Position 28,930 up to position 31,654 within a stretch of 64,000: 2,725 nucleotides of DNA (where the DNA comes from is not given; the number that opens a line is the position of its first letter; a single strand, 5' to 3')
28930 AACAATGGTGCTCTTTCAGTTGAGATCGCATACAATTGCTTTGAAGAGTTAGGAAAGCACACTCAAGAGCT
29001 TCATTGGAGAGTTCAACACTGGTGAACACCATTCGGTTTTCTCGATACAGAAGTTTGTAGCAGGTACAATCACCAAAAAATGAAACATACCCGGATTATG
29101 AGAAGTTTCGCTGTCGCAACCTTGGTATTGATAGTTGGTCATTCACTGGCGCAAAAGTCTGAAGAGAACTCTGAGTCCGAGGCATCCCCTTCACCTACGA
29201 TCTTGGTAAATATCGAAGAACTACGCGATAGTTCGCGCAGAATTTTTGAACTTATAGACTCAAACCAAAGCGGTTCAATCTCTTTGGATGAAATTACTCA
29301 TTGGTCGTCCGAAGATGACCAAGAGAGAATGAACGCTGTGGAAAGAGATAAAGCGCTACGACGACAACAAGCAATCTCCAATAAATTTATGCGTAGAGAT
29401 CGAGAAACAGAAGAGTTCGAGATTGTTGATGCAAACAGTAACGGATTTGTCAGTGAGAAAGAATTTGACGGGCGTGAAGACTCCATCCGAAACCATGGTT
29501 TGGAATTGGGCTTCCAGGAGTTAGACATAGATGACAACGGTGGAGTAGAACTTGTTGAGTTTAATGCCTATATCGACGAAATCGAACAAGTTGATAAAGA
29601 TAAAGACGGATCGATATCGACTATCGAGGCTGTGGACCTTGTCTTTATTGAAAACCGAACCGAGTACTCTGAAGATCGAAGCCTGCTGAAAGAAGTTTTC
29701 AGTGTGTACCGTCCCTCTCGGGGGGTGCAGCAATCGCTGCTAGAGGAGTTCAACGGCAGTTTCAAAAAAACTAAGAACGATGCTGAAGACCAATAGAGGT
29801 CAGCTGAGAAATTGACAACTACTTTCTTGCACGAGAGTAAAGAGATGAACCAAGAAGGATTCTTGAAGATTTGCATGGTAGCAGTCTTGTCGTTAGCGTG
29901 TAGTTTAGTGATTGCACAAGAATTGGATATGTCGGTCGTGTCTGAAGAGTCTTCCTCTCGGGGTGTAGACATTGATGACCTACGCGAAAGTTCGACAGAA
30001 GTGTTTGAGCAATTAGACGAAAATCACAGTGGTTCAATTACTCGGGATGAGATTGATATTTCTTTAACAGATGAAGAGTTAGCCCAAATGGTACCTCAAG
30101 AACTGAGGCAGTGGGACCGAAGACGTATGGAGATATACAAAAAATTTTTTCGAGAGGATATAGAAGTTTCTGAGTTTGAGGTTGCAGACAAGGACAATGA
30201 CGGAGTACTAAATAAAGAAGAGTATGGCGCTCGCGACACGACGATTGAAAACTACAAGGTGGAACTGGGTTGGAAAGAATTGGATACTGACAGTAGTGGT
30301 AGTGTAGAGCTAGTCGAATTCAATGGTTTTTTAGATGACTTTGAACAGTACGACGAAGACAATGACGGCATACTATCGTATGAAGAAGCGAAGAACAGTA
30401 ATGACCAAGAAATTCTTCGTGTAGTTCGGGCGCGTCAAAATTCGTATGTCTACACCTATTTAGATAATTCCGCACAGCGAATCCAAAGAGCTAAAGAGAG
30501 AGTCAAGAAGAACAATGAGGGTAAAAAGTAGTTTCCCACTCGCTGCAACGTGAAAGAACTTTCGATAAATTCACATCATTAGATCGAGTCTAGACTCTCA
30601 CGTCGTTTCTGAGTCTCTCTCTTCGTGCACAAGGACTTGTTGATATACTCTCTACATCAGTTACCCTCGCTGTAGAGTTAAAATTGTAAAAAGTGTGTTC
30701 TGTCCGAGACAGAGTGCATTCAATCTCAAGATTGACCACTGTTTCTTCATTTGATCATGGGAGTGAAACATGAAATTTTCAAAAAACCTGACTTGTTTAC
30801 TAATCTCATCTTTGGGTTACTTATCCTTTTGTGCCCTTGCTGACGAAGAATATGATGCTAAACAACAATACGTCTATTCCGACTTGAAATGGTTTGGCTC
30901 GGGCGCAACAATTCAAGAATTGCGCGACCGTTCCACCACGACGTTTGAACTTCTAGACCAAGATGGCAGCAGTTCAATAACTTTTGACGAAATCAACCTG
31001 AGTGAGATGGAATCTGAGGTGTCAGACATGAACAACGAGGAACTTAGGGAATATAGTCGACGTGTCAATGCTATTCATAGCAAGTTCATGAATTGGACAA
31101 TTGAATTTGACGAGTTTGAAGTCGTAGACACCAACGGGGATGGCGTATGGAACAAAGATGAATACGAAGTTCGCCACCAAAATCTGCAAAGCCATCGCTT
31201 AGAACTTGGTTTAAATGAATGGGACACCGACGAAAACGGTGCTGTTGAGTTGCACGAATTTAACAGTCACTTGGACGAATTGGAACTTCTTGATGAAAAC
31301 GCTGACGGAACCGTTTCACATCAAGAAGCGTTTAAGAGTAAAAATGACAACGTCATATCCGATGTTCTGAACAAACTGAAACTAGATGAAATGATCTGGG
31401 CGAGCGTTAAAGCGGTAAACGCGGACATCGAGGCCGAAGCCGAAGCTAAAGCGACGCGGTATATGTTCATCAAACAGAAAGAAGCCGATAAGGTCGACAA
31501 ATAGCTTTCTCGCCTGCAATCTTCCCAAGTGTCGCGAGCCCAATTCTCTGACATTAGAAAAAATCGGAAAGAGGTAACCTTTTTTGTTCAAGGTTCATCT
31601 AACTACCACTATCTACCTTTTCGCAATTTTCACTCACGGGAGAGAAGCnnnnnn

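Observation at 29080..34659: Tandem array of six genes for secreted four-EF-hand proteins inserted between mutS and fdxA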

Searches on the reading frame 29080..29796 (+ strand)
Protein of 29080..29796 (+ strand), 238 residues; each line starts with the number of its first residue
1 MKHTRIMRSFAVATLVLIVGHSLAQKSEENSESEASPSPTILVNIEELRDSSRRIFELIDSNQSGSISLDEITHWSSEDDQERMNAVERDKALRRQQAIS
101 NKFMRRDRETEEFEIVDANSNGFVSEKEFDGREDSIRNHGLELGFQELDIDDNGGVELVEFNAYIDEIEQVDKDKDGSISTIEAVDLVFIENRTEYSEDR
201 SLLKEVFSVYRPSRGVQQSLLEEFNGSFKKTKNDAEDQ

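Call 3: search_protein_families(library=pfam, proteins=[window:29080-29796:+], max_evalue=1)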
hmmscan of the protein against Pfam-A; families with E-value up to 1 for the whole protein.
window:29080-29796:+ (238 aa): 9 families
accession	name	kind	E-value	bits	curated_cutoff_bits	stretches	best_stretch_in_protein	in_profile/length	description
PF00036.39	EF-hand_1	-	1.4e-11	43.5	25.4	3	53-75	3-25/29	EF hand domain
PF13405.12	EF-hand_6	-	1.3e-10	40.5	25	1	53-74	3-24/30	EF-hand domain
PF13202.12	EF-hand_5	-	5.3e-10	38.7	25.9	3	55-72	4-21/25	EF hand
PF13499.12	EF-hand_7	-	1.2e-08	35.6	30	2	53-129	5-62/67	EF-hand domain pair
PF25825.1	SAPC2_N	-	0.0038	17.5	27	1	51-80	9-39/80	SAPC2 EF-hand like N-terminal domain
PF25578.1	EF-hand_STIM1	-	0.016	15.7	32.2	0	169-198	28-55/80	Stromal interaction molecule 1-like, EF-hand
PF13833.12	EF-hand_8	-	0.037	14.2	28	0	55-71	30-46/54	EF-hand domain pair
PF06945.18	DUF1289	-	0.059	13.7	27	1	68-89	21-42/47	Protein of unknown function (DUF1289)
PF19745.5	FUT8_N_cat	-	0.12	11.6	27.6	1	5-111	12-123/499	Alpha-(1,6)-fucosyltransferase N- and catalytic domains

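Call 9: search_protein_families(library=ncbifam, proteins=[window:29080-29796:+], max_evalue=0.1)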
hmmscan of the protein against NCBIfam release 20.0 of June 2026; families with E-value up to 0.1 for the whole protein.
window:29080-29796:+ (238 aa): 3 families
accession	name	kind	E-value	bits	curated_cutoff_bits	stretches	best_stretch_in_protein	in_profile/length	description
NF041410.1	XopAW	subfamily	6.6e-09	35.9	120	2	52-163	65-160/235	XopAW family type III secretion system calcium-binding effector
NF053806.1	lanmdlnLanM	equivalog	0.0016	18.5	135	1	113-183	54-118/132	lanmodulin LanM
NF038285.1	deiodinase_rel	hypoth_equivalog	0.0016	18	250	1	93-173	48-128/347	deiodinase family protein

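Call 13: find_related_loci(query=A1, collection=genome_contigs, flank=10000)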
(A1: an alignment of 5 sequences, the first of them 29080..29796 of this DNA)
Query A1 (238 aa) in genome_contigs; peptide patterns used: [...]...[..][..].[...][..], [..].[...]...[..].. (x = any residue, [..] = any of these).
271 stretches matched a pattern; 9 encode a relative of the query (tblastn E <= 1e-3); 8 distinct loci.
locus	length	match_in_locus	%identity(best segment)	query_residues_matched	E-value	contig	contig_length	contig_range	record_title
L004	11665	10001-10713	72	1-238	3e-88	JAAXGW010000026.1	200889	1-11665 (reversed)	MAG: OMG group bacterium isolate Plut_88873 unfiltered_Plut_88873_genomic_contig_559093, whole genome shotgun sequence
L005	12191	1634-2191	44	1-184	3e-39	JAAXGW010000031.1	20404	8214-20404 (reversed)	MAG: OMG group bacterium isolate Plut_88873 unfiltered_Plut_88873_genomic_contig_881942, whole genome shotgun sequence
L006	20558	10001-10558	44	1-184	3e-39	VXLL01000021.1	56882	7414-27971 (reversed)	MAG: Gammaproteobacteria bacterium isolate SB0661_bin_12 NODE_640_length_56882_cov_24.208246, whole genome shotgun seque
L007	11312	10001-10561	42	1-184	4e-38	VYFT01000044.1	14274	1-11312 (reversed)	MAG: Gammaproteobacteria bacterium isolate SB0677_bin_6 NODE_1530_length_14274_cov_8.421549, whole genome shotgun sequen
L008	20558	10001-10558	43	1-184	3e-38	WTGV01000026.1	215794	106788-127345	MAG: Pseudomonadales bacterium isolate CO36404bin_7 NODE_6_length_215794_cov_26.275810, whole genome shotgun sequence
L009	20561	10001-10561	43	1-184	5e-38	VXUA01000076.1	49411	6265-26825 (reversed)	MAG: Gammaproteobacteria bacterium isolate SB0666_bin_18 NODE_271_length_49411_cov_14.448537, whole genome shotgun seque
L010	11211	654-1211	39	1-184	2e-35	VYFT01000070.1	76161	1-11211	MAG: Gammaproteobacteria bacterium isolate SB0677_bin_6 NODE_122_length_76161_cov_9.151617, whole genome shotgun sequenc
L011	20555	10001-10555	39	1-184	5e-34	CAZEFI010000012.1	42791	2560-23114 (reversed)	MAG TPA_asm: uncultured Pseudomonadales bacterium isolate SRP109090_co2_73 genome assembly, contig: NODE_1054_length_427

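Call 69: list_cluster_members(proteins=[window:29080-29796:+, window:29845-30531:+, window:30770-31504:+, window:31649-32389:+, window:32668-33393:+, window:33628-34659:+, window:18482-18970:+, window:19097-19666:+])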
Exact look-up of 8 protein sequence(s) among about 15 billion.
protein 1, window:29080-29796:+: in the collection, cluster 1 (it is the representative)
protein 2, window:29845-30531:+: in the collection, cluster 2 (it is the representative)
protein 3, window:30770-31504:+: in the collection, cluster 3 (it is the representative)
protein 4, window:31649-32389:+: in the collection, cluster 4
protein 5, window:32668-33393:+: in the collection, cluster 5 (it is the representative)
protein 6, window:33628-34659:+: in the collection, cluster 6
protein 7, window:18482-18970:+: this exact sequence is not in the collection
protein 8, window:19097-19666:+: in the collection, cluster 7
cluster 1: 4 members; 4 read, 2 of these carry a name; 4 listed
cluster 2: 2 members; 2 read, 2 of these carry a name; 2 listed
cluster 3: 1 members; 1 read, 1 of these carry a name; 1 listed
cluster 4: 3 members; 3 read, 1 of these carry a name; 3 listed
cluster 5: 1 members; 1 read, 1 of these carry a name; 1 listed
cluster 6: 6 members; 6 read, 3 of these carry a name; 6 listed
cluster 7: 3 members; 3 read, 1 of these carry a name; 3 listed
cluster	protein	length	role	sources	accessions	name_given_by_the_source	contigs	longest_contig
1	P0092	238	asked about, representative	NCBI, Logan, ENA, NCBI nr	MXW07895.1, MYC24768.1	MAG: hypothetical protein F4X56_02485 [Gammaproteobacteria bacterium] | hypothetical protein [Gammaproteobacteria bacterium]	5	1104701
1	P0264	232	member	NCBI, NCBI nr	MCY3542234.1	MAG: hypothetical protein OXH31_10075 [Gammaproteobacteria bacterium] | hypothetical protein [Gammaproteobacteria bacterium]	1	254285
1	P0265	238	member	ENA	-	-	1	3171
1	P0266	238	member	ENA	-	-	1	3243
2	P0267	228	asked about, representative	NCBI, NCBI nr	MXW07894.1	MAG: hypothetical protein F4Z87_07220 [Gammaproteobacteria bacterium] | hypothetical protein [Gammaproteobacteria bacterium]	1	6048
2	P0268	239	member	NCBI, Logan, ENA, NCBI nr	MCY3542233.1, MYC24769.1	MAG: hypothetical protein F4X56_02490 [Gammaproteobacteria bacterium] | hypothetical protein [Gammaproteobacteria bacterium]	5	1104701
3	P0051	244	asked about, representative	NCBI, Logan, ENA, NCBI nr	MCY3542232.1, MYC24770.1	MAG: hypothetical protein F4X56_02495 [Gammaproteobacteria bacterium] | hypothetical protein [Gammaproteobacteria bacterium]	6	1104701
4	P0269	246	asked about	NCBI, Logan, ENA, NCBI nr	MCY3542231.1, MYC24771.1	MAG: hypothetical protein F4X56_02500 [Gammaproteobacteria bacterium] | hypothetical protein [Gammaproteobacteria bacterium]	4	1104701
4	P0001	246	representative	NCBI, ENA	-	-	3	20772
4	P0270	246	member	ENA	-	-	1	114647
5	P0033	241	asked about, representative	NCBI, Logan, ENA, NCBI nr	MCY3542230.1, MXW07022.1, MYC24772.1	MAG: hypothetical protein F4X56_02505 [Gammaproteobacteria bacterium] | hypothetical protein [Gammaproteobacteria bacterium]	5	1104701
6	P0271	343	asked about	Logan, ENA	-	-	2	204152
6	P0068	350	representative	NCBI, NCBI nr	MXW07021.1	MAG: hypothetical protein F4Z87_02645 [Gammaproteobacteria bacterium] | hypothetical protein [Gammaproteobacteria bacterium]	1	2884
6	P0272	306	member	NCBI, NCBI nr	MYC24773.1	MAG: hypothetical protein F4X56_02510 [Gammaproteobacteria bacterium] | hypothetical protein [Gammaproteobacteria bacterium]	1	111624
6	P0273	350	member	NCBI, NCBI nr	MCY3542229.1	MAG: hypothetical protein OXH31_10050 [Gammaproteobacteria bacterium] | hypothetical protein [Gammaproteobacteria bacterium]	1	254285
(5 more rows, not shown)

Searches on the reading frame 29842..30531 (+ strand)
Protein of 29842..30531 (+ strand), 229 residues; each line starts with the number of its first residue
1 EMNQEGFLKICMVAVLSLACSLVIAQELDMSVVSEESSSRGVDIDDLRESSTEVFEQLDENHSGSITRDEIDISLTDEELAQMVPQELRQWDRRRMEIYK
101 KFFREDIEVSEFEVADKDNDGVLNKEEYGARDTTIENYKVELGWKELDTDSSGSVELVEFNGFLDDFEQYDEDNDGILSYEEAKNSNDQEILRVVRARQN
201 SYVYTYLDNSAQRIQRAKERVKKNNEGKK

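Call 3: search_protein_families(library=pfam, proteins=[window:29842-30531:+], max_evalue=1)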
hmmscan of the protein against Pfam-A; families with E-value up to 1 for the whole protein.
window:29842-30531:+ (229 aa): 10 families
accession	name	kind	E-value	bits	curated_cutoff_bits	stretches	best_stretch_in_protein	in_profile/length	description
PF00036.39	EF-hand_1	-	3.6e-14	51.6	25.4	4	112-128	6-22/29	EF hand domain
PF13405.12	EF-hand_6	-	7.9e-14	50.5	25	3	53-71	4-22/30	EF-hand domain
PF13499.12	EF-hand_7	-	1.5e-12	48.1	30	2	110-161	7-63/67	EF-hand domain pair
PF13202.12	EF-hand_5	-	1.7e-12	46.7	25.9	3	112-128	5-21/25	EF hand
PF13833.12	EF-hand_8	-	1.8e-05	24.8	28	1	112-128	31-47/54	EF-hand domain pair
PF22592.2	FCaBP_EF-hand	-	5e-05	24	27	1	83-163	4-86/93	FCaBP EF-hand domain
PF24211.1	DUF7432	-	0.18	12.6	27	1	66-121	55-102/120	Family of unknown function (DUF7432)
PF00201.24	UDPGT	-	0.24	10.6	19.5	1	24-104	10-88/499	UDP-glucoronosyl and UDP-glucosyl transferase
PF25578.1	EF-hand_STIM1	-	0.32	11.6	32.2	0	145-173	28-56/80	Stromal interaction molecule 1-like, EF-hand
PF12763.14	EH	-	0.54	10.7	22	0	113-129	47-63/101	EH domain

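Call 9: search_protein_families(library=ncbifam, proteins=[window:29845-30531:+], max_evalue=0.1)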
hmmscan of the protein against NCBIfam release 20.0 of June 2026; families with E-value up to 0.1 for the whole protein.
window:29845-30531:+ (228 aa): 5 families
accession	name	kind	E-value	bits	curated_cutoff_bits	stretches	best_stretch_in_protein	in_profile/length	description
NF053806.1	lanmdlnLanM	equivalog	1.5e-11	44.5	135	2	8-130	7-122/132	lanmodulin LanM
NF041410.1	XopAW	subfamily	1.6e-07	31.4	120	2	34-76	122-164/235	XopAW family type III secretion system calcium-binding effector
NF038285.1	deiodinase_rel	hypoth_equivalog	0.00092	18.8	250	1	96-182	53-136/347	deiodinase family protein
NF001985.0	PRK00777.1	subfamily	0.007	16.4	104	0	22-50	87-115/157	pantetheine-phosphate adenylyltransferase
NF005826.1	PRK07718.1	equivalog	0.056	13.4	140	1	1-78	1-77/143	flagellar basal body-associated protein FliL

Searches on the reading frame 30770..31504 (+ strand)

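Call 3: search_protein_families(library=pfam, proteins=[window:30770-31504:+], max_evalue=1)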
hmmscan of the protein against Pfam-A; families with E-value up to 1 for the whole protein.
window:30770-31504:+ (244 aa): 5 families
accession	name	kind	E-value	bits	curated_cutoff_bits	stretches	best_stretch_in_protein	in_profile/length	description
PF00036.39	EF-hand_1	-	2.5e-08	33.3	25.4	1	58-74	5-21/29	EF hand domain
PF13405.12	EF-hand_6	-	1.9e-07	30.6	25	1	59-75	6-22/30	EF-hand domain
PF13202.12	EF-hand_5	-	2.6e-07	30.2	25.9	1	114-131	2-20/25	EF hand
PF13499.12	EF-hand_7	-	1.6e-05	25.6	30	2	115-165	7-63/67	EF-hand domain pair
PF13833.12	EF-hand_8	-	0.042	14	28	0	114-132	29-47/54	EF-hand domain pair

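Call 9: search_protein_families(library=ncbifam, proteins=[window:30770-31504:+], max_evalue=0.1)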
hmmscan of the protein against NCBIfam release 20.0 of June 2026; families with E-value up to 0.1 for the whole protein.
window:30770-31504:+ (244 aa): 2 families
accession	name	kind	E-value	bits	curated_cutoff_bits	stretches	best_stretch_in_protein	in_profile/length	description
NF041410.1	XopAW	subfamily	3e-07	30.5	120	1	57-192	67-187/235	XopAW family type III secretion system calcium-binding effector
NF038285.1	deiodinase_rel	hypoth_equivalog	0.034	13.6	250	0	109-177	59-129/347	deiodinase family protein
